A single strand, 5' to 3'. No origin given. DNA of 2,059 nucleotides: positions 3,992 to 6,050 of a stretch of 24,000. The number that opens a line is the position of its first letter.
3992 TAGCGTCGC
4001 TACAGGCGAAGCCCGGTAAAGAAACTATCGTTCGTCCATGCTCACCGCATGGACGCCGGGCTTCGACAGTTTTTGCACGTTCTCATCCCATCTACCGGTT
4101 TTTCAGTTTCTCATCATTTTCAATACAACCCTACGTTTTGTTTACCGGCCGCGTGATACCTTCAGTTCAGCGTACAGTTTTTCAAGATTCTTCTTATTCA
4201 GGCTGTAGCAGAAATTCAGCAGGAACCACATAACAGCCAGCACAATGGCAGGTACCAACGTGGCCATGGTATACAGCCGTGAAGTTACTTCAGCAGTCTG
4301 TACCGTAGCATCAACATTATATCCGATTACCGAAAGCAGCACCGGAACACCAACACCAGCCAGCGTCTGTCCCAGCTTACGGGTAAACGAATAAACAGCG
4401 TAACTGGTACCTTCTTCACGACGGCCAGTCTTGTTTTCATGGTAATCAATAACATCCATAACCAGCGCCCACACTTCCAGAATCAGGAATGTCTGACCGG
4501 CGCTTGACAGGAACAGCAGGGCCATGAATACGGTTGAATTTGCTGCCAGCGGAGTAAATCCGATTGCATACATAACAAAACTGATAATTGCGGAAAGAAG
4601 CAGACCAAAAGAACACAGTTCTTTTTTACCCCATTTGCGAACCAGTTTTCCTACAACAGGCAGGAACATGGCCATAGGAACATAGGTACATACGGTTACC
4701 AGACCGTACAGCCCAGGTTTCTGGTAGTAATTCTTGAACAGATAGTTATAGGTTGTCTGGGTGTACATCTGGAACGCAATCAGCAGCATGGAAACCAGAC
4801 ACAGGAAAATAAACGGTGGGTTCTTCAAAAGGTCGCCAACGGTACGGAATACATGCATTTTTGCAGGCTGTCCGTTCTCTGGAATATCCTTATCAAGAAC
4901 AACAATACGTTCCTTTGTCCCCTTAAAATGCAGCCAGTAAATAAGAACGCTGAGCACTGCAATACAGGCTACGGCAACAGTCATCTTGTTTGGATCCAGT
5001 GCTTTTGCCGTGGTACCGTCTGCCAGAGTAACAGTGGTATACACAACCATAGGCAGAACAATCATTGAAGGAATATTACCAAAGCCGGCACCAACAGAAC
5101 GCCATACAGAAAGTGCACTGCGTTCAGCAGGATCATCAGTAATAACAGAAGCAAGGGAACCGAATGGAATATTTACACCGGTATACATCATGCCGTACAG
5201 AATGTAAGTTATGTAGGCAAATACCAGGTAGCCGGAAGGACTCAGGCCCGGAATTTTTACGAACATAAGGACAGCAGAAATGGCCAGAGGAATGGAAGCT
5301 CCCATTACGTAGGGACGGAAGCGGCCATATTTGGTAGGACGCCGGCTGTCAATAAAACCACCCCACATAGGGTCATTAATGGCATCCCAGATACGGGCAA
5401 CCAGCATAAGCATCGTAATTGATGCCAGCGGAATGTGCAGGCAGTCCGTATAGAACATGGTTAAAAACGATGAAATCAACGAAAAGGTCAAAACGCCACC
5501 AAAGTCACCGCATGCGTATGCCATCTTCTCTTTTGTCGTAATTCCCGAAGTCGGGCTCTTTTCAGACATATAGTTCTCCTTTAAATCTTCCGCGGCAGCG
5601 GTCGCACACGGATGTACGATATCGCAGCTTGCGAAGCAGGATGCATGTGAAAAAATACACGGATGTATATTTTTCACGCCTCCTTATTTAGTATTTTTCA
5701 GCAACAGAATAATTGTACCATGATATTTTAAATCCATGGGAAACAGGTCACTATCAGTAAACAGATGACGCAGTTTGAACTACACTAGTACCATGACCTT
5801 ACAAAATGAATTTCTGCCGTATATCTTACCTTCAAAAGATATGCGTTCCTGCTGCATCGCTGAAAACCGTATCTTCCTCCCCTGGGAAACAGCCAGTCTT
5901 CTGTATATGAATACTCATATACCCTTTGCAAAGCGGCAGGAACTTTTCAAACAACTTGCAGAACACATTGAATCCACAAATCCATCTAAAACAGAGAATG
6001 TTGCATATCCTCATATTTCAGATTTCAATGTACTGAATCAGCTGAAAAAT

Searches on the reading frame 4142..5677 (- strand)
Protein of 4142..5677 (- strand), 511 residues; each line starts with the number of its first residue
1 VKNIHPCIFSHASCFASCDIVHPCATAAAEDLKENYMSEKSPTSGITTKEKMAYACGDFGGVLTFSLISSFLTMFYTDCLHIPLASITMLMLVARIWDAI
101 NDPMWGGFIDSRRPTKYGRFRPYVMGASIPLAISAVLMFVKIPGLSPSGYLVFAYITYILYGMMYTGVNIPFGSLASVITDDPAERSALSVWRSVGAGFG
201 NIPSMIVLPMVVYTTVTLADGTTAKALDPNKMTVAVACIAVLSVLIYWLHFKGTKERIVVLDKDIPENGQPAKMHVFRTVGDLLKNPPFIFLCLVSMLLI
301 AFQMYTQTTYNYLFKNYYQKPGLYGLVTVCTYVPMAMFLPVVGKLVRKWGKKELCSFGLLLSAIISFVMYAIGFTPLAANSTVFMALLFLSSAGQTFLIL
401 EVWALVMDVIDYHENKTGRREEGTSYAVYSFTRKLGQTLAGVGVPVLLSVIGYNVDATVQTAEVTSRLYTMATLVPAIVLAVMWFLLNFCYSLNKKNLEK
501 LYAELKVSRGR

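Call 11: search_protein_families(library=pfam, proteins=[window:4142-5677:-])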
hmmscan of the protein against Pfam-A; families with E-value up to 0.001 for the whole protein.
window:4142-5677:- (511 aa): 3 families
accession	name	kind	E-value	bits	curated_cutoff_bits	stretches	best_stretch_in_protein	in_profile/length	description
PF13347.12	MFS_2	-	2.7e-82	277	27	1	54-495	2-427/427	MFS/sugar transport protein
PF07690.21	MFS_1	-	8.2e-16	58.3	33.4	1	63-440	10-346/347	Major Facilitator Superfamily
PF12832.13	MFS_1_like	-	9.5e-07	28.6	25.2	1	76-439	25-357/373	MFS_1 like family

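Call 42: find_homologous_proteins(query=window:4142-5569:-, max_evalue=1e-100)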
Query window:4142-5569:- (475 aa): 974 proteins with E <= 1e-100 among 8000 candidates; the best 120 are listed.
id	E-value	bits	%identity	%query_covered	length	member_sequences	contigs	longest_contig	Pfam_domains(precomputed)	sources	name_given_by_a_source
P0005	0.0e+0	1059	100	100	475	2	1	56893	PF13347.13,PF12832.14,PF07690.22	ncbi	-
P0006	1.4e-262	890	85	98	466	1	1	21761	PF13347.13,PF07690.22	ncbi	-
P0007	4.6e-247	839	80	99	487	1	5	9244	PF13347.13,PF07690.22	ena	-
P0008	6.9e-242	821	77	100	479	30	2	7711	PF13347.13,PF12832.14,PF07690.22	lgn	-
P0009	5.5e-241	819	77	99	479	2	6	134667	PF13347.13,PF12832.14,PF07690.22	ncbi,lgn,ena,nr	ncbi:MAG: MFS transporter [Lachnospiraceae bacterium]|nr:MFS transporter [Lachnospiraceae bacterium]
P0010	4.8e-240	815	79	99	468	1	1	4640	PF13347.13,PF07690.22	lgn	-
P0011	2.5e-239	813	77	99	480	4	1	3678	PF13347.13,PF07690.22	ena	-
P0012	7.6e-239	811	77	99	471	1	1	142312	PF13347.13,PF07690.22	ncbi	-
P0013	9.6e-239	811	76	99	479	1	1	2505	PF13347.13,PF12832.14,PF07690.22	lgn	-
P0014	8.5e-238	808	77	99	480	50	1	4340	PF13347.13,PF07690.22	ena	-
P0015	1.1e-237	808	77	100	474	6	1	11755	PF13347.13,PF12832.14,PF07690.22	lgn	-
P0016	4.3e-237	806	75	100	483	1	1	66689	PF13347.13,PF07690.22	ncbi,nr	ncbi:MAG: glycoside-pentoside-hexuronide (GPH):cation symporter [Lachnospiraceae bacterium]|nr:glyco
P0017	4.2e-235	799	76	100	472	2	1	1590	PF13347.13,PF12832.14,PF07690.22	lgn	-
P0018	2.3e-233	793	75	100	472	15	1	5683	PF13347.13,PF07690.22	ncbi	-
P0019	1.5e-232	791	73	100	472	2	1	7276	PF13347.13,PF07690.22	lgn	-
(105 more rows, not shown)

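Call 43: find_encoding_contigs(protein=P0005, flank=10000, max_places=10)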
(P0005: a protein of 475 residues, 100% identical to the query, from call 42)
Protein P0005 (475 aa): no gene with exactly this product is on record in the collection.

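Call 44: find_encoding_contigs(protein=P0006, flank=10000, max_places=10)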
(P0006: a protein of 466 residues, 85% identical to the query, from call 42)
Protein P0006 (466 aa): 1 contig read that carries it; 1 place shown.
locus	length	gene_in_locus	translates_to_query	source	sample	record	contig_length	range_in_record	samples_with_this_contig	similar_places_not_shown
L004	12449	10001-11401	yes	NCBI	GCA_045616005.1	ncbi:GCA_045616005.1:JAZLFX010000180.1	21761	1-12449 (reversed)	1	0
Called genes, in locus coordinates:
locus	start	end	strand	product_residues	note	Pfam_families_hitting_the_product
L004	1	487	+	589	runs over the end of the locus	PF02874:ATP-synt_ab_N (weak), PF16886:ATP-synt_ab_Xtn, PF00006:ATP-synt_ab, PF22919:ATP-synt_VA_C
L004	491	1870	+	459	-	PF02874:ATP-synt_ab_N, PF00006:ATP-synt_ab, PF22919:ATP-synt_VA_C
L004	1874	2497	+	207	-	PF01813:ATP-synt_D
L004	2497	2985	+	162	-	PF00582:Usp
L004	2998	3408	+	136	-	-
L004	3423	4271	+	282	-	PF00226:DnaJ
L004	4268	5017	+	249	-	PF00557:Peptidase_M24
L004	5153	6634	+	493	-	PF00089:Trypsin, PF13365:Trypsin_2, PF00595:PDZ (weak), PF13180:PDZ_2, PF17820:PDZ_6, PF00595:PDZ (weak), PF13180:PDZ_2, PF17820:PDZ_6 (weak), +2 more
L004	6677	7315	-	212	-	PF01569:PAP2 (weak)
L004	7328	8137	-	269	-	PF02666:PS_Dcarbxylase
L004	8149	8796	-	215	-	PF01066:CDP-OH_P_transf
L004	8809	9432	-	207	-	PF09335:VTT_dom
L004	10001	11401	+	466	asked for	PF07690:MFS_1, PF13347:MFS_2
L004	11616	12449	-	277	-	?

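Call 48: find_encoding_contigs(protein=P0007, flank=10000, max_places=10)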
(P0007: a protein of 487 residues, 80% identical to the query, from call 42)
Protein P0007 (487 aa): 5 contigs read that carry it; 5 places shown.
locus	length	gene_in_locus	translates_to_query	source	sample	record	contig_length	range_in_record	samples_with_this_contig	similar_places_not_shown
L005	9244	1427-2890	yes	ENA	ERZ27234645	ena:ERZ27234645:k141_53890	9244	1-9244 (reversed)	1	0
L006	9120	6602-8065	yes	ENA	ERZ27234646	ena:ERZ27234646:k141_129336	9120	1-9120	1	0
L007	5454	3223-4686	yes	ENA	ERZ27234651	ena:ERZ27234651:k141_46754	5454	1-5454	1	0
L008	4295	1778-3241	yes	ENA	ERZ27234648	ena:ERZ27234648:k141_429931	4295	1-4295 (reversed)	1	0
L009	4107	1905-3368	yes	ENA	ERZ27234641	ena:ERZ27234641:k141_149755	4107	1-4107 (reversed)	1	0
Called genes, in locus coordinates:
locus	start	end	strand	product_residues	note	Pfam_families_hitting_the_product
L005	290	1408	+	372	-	PF02311:AraC_binding (weak), PF07883:Cupin_2, PF00165:HTH_AraC (faint), PF12833:HTH_18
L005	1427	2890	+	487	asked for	PF13347:MFS_2, PF07690:MFS_1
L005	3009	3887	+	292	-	PF01937:ARMT1-like_dom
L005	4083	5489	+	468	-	PF13537:GATase_7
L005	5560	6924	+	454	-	PF01554:MatE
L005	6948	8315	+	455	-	PF01554:MatE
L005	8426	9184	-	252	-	PF12833:HTH_18, PF00165:HTH_AraC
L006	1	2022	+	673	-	?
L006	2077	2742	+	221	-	-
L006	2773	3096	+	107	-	-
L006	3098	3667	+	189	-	-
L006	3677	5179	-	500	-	PF02055:Glyco_hydro_30, PF17189:Glyco_hydro_30C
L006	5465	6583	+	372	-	PF02311:AraC_binding (weak), PF07883:Cupin_2, PF00165:HTH_AraC (faint), PF12833:HTH_18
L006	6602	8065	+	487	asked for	PF13347:MFS_2, PF07690:MFS_1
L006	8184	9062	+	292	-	PF01937:ARMT1-like_dom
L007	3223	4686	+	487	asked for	PF13347:MFS_2, PF07690:MFS_1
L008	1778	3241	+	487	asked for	PF13347:MFS_2, PF07690:MFS_1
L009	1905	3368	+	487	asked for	PF13347:MFS_2, PF07690:MFS_1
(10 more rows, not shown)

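Call 49: find_encoding_contigs(protein=P0010, flank=10000, max_places=10)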
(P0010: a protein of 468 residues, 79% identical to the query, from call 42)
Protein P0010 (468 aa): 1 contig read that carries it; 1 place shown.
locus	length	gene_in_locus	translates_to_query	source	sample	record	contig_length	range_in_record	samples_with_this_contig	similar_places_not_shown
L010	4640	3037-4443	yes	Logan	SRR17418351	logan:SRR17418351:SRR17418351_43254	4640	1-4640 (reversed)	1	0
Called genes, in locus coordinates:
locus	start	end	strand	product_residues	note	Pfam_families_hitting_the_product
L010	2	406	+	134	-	?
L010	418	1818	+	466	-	PF02952:Fucose_iso_C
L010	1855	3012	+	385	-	PF00480:ROK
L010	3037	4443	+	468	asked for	PF07690:MFS_1, PF13347:MFS_2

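Call 75: list_cluster_members(proteins=[P0005, P0006, P0001, P0008])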
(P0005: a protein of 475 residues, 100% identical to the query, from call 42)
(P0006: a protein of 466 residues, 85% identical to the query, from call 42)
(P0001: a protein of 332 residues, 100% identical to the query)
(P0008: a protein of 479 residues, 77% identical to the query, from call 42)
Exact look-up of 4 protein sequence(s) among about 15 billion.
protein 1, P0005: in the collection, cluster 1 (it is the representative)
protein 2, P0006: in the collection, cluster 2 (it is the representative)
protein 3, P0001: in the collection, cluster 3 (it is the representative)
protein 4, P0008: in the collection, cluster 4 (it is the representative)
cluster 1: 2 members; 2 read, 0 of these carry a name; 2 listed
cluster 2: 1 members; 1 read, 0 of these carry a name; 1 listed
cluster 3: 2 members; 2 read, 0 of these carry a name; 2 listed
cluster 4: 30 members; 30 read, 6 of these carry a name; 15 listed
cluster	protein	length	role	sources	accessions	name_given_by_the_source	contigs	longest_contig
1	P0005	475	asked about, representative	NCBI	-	-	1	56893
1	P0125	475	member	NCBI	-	-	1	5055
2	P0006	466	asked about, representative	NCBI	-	-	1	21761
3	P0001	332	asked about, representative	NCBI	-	-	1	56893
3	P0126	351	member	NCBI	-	-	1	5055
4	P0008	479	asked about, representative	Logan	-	-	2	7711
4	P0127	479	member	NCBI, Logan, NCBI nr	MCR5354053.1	MAG: glycoside-pentoside-hexuronide (GPH):cation symporter [Lachnospiraceae bacterium] | glycoside-pentoside-hexuronide (GPH):cation symporter [Lachnospiraceae bacterium]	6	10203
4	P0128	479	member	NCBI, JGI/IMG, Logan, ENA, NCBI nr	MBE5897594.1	MAG: MFS transporter [Lachnospiraceae bacterium] | MFS transporter [Lachnospiraceae bacterium]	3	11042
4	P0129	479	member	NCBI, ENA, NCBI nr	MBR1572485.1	MAG: MFS transporter [Lachnospiraceae bacterium] | MFS transporter [Lachnospiraceae bacterium]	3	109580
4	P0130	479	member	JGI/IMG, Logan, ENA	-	GPH family glycoside/pentoside/hexuronide:cation symporter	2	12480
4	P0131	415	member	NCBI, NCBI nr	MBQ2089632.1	MAG: MFS transporter, partial [Lachnospiraceae bacterium] | MFS transporter [Lachnospiraceae bacterium]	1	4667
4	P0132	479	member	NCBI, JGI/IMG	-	GPH family glycoside/pentoside/hexuronide:cation symporter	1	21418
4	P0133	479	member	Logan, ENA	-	-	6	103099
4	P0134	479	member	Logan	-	-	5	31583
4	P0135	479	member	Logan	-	-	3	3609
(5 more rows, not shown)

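Call 82: find_encoding_contigs(protein=P0012, flank=10000, max_places=5)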
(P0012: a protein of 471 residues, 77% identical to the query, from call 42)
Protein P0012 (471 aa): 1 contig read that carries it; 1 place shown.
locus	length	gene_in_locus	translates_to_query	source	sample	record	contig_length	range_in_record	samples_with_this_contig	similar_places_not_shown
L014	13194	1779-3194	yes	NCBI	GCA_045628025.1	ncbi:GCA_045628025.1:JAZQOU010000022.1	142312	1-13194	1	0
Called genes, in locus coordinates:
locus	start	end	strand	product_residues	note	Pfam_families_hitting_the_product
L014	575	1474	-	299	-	PF01569:PAP2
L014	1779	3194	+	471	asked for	PF07690:MFS_1, PF13347:MFS_2, PF07690:MFS_1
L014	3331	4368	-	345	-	PF00150:Cellulase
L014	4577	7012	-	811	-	PF06165:GH94_b-supersand, PF17167:Glyco_hydro_94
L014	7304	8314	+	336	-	PF00356:LacI, PF00532:Peripla_BP_1, PF13407:Peripla_BP_4 (weak), PF13377:Peripla_BP_3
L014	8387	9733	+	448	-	-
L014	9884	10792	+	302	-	PF00528:BPD_transp_1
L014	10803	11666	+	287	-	PF00528:BPD_transp_1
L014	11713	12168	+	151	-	-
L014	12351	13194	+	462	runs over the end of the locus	PF00135:COesterase, PF20434:BD-FAE, PF07859:Abhydrolase_3 (faint), PF00135:COesterase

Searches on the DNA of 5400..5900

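Call 33: search_rna_families(source=window, start=5400, end=5900, threshold=evalue, max_evalue=5, show_alignments=1)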
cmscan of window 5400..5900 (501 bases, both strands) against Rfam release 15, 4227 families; matches with E-value up to 5: 0.
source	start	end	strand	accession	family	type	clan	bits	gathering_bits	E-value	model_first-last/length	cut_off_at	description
